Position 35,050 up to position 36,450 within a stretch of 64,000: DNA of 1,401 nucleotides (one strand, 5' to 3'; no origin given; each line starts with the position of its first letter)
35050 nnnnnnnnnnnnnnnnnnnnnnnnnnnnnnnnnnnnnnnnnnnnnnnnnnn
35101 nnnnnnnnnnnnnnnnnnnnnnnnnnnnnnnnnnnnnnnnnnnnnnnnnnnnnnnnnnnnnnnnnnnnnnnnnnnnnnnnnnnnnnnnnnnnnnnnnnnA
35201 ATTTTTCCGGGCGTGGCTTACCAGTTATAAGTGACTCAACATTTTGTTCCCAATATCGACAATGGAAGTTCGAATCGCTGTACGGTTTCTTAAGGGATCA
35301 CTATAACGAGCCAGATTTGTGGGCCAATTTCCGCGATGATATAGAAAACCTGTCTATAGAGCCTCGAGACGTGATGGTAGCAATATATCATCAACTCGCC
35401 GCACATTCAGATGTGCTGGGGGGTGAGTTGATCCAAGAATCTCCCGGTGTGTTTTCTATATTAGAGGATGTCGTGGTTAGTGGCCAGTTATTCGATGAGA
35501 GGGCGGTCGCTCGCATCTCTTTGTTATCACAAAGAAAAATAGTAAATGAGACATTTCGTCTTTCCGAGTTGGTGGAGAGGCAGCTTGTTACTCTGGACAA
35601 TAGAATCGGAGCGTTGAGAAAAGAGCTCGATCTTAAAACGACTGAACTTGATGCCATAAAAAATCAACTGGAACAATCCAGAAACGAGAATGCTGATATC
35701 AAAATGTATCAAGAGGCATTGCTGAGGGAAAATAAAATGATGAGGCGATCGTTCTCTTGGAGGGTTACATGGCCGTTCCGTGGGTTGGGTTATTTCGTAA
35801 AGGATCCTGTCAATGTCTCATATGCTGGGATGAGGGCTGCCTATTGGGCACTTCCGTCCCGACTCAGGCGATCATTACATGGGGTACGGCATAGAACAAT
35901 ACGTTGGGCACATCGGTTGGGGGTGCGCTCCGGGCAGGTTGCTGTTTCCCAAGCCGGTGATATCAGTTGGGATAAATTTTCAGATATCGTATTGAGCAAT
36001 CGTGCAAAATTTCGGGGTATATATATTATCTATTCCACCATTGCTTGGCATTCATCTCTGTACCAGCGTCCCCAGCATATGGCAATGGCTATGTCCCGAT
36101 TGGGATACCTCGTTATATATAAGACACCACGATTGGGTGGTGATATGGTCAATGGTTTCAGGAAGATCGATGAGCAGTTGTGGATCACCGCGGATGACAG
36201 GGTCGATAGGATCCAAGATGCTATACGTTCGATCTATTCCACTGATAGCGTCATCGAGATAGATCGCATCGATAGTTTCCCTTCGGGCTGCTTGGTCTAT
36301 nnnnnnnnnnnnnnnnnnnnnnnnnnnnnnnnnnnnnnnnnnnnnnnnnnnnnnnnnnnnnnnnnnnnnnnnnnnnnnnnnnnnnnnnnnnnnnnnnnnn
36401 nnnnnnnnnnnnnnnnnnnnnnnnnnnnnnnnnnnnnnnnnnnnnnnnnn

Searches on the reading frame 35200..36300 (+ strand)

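Call 45: search_protein_families(library=pfam, proteins=[window:35200-36300:+], max_evalue=10)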
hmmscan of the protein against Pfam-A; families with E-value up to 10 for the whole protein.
window:35200-36300:+ (367 aa): 3 families
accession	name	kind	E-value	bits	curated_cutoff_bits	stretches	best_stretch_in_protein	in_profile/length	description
PF16515.11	HIP1_clath_bdg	-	0.034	15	28.8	1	116-179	34-97/99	Clathrin-binding domain of Huntingtin-interacting protein 1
PF18035.6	Bap31_Bap29_C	-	0.057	13.9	30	1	135-159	2-26/52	Bap31/Bap29 cytoplasmic coiled-coil domain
PF07246.16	Phlebovirus_NSM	-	0.29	10.9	27.2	1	128-175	203-250/264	Phlebovirus nonstructural protein NS-M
